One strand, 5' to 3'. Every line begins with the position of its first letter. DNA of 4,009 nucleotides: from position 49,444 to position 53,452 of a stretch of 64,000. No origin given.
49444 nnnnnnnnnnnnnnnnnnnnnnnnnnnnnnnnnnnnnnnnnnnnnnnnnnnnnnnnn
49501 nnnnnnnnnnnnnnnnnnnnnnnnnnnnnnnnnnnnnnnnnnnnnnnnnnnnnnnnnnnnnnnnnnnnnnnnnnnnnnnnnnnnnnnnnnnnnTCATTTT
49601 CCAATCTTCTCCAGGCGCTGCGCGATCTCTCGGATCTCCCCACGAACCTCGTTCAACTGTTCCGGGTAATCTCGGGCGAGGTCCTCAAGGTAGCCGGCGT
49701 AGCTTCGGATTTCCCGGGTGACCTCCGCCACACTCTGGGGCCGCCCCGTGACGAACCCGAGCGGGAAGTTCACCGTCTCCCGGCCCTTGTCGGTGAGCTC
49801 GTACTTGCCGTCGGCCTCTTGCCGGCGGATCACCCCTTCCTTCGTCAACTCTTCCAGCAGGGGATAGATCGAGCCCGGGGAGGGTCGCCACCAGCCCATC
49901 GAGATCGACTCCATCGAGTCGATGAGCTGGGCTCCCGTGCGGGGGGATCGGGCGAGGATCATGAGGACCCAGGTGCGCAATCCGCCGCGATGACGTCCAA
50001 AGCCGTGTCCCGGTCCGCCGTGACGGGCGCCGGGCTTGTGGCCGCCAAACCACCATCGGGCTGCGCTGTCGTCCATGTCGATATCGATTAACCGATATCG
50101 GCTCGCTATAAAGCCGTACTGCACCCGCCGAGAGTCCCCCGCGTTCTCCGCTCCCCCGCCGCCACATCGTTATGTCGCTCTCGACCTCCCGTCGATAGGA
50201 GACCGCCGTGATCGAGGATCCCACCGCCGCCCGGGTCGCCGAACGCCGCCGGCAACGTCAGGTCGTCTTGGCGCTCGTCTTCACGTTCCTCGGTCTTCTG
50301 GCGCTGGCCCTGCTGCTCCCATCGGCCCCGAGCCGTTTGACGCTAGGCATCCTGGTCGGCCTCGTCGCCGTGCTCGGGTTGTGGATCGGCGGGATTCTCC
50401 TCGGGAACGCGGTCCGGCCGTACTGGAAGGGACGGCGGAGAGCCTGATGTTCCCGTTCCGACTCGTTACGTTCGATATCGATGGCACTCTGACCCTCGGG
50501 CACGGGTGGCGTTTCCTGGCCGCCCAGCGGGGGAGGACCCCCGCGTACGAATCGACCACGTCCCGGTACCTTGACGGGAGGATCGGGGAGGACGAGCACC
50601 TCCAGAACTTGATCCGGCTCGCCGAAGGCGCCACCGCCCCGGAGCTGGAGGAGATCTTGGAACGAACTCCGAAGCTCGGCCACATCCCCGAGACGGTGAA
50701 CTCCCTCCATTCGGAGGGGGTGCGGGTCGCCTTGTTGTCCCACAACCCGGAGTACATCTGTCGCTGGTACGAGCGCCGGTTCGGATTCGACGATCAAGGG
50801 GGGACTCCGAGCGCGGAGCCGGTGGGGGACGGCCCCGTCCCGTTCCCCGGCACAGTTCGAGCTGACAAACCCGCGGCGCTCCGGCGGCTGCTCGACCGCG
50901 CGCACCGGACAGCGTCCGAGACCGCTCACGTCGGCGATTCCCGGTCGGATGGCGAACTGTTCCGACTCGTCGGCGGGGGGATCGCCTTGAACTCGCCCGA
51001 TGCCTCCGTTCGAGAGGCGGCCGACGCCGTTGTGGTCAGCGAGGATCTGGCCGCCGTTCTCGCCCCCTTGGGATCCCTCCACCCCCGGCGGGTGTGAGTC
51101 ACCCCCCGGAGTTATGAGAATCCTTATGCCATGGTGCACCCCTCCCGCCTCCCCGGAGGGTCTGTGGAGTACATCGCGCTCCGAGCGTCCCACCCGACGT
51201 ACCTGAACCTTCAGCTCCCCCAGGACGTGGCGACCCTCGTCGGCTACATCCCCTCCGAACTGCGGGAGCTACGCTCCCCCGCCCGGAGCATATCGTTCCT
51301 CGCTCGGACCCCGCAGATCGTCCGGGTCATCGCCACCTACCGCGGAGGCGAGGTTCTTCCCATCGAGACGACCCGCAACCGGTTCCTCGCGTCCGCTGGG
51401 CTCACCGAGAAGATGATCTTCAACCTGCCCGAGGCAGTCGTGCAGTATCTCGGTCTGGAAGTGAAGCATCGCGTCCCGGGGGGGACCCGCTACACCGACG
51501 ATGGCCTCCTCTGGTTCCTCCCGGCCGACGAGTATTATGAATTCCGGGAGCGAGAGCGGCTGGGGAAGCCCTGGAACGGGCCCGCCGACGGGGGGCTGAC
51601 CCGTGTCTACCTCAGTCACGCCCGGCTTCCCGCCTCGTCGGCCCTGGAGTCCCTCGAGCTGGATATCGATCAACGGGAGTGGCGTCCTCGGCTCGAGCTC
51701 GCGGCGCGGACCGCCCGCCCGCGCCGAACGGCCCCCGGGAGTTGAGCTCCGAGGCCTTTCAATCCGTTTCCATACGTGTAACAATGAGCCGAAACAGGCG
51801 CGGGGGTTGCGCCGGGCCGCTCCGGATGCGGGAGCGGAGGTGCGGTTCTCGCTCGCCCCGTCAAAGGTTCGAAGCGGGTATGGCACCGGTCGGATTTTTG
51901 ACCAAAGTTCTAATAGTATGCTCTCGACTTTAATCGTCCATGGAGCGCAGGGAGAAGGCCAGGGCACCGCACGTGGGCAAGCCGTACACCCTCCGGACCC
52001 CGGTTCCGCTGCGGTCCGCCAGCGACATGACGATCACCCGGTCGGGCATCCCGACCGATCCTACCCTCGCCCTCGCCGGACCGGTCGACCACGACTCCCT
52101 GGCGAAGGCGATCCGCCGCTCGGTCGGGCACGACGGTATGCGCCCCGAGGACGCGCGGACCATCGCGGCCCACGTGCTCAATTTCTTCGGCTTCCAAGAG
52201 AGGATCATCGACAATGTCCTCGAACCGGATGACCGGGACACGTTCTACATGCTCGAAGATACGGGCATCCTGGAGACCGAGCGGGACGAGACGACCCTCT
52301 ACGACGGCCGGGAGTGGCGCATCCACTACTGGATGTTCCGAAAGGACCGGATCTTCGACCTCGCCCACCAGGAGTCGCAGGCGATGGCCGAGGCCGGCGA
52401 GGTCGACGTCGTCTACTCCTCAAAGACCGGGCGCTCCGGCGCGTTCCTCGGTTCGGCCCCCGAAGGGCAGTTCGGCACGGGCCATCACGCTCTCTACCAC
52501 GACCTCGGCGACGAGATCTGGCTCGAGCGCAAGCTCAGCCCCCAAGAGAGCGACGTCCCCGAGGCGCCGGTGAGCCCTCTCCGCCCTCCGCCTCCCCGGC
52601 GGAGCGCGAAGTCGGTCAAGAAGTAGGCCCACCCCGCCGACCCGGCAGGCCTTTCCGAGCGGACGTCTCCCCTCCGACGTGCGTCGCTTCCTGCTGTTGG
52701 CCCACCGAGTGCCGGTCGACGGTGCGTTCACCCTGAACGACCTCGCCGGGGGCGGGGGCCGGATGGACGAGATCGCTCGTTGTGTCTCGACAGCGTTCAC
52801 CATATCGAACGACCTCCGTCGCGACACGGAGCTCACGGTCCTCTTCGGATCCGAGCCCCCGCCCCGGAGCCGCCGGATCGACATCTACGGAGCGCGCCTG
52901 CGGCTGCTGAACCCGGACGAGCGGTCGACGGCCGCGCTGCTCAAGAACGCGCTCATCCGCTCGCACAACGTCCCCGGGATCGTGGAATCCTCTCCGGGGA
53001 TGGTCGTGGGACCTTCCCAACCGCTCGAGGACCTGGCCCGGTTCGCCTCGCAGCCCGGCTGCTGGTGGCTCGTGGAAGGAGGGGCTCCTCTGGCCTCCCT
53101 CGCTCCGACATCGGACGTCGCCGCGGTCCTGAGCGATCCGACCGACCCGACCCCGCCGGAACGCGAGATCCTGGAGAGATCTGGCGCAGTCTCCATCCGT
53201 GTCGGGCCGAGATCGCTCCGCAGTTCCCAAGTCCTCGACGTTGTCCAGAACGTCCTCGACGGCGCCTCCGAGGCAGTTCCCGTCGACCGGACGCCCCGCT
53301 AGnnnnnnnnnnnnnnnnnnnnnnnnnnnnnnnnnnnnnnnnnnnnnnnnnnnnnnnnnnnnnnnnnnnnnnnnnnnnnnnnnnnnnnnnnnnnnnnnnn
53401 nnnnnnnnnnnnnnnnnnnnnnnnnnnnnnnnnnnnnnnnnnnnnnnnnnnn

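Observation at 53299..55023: Double ribbon-helix-helix protein co-transcribed with a CetZ/tubulin-like GTPase behind a repeat-rich, AT-rich leader: cytoskeletal regulator or TubZR-like module?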

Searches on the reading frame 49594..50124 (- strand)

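Call 4: search_protein_families(library=pfam, proteins=[window:49594-50124:-], max_evalue=0.01)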
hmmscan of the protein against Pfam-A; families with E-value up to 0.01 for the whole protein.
window:49594-50124:- (176 aa): 2 families
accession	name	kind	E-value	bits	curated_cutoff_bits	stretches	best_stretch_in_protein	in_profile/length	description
PF03551.20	PadR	-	2.9e-14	53.3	27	1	53-117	1-72/75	Transcriptional regulator PadR-like family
PF14947.12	HTH_45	-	0.0028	18.1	25.5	1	90-118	40-66/77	Winged helix-turn-helix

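Call 5: search_protein_families(library=ncbifam, proteins=[window:49594-50124:-], max_evalue=0.01)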
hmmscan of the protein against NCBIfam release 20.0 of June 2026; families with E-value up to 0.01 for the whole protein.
window:49594-50124:- (176 aa): 3 families
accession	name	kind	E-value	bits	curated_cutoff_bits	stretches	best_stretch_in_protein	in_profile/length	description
TIGR03433.1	padR_acidobact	paralog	7.1e-06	26.1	101.8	1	46-117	2-80/101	PadR family transcriptional regulator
NF006931.0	PRK09416.1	equivalog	0.0021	18.2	112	1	53-118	48-115/135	PadR family transcriptional regulator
NF053610.1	Sso10a_fam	subfamily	0.0058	16.6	60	1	90-117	38-63/64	Sso10a family chromatin protein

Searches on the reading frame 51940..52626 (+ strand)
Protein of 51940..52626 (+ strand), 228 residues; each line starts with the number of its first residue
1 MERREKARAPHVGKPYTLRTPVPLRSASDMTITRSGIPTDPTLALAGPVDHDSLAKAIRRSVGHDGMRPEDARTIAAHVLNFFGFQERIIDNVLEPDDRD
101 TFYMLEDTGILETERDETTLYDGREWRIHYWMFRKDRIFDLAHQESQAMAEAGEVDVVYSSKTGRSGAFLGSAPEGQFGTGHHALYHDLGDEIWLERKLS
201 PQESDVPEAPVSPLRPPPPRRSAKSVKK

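Call 4: search_protein_families(library=pfam, proteins=[window:51940-52626:+], max_evalue=0.01)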
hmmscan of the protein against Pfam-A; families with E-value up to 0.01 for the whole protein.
window:51940-52626:+ (228 aa): 1 family
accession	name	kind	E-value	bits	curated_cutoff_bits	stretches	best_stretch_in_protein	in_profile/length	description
PF19479.4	DUF6015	-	1.7e-27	97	27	1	53-136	7-89/140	Family of unknown function (DUF6015)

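Call 5: search_protein_families(library=ncbifam, proteins=[window:51940-52626:+], max_evalue=0.01)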
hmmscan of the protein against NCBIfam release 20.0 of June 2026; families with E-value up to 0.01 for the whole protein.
window:51940-52626:+ (228 aa): 0 families

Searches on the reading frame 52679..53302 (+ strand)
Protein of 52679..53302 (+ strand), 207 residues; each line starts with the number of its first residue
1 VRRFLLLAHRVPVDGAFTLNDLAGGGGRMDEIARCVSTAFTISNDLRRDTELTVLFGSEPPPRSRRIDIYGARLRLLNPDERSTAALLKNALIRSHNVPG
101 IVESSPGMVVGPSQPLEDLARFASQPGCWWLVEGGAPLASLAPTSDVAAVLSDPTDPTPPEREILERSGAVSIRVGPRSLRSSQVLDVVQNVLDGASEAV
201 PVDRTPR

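Call 4: search_protein_families(library=pfam, proteins=[window:52679-53302:+], max_evalue=0.01)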
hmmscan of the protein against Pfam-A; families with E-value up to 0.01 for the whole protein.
window:52679-53302:+ (207 aa): 1 family
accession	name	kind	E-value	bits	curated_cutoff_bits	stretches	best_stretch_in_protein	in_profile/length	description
PF04013.17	Methyltrn_RNA_2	-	4.6e-28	98.7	25.5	1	1-195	1-195/198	Putative SAM-dependent RNA methyltransferase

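Call 5: search_protein_families(library=ncbifam, proteins=[window:52679-53302:+], max_evalue=0.01)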
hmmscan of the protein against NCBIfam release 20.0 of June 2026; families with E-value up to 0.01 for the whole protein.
window:52679-53302:+ (207 aa): 1 family
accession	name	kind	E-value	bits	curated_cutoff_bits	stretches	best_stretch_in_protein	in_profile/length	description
NF002560.0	PRK02135.1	equivalog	1.3e-39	135.7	183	1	1-196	1-197/200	tRNA (pseudouridine(54)-N(1))-methyltransferase TrmY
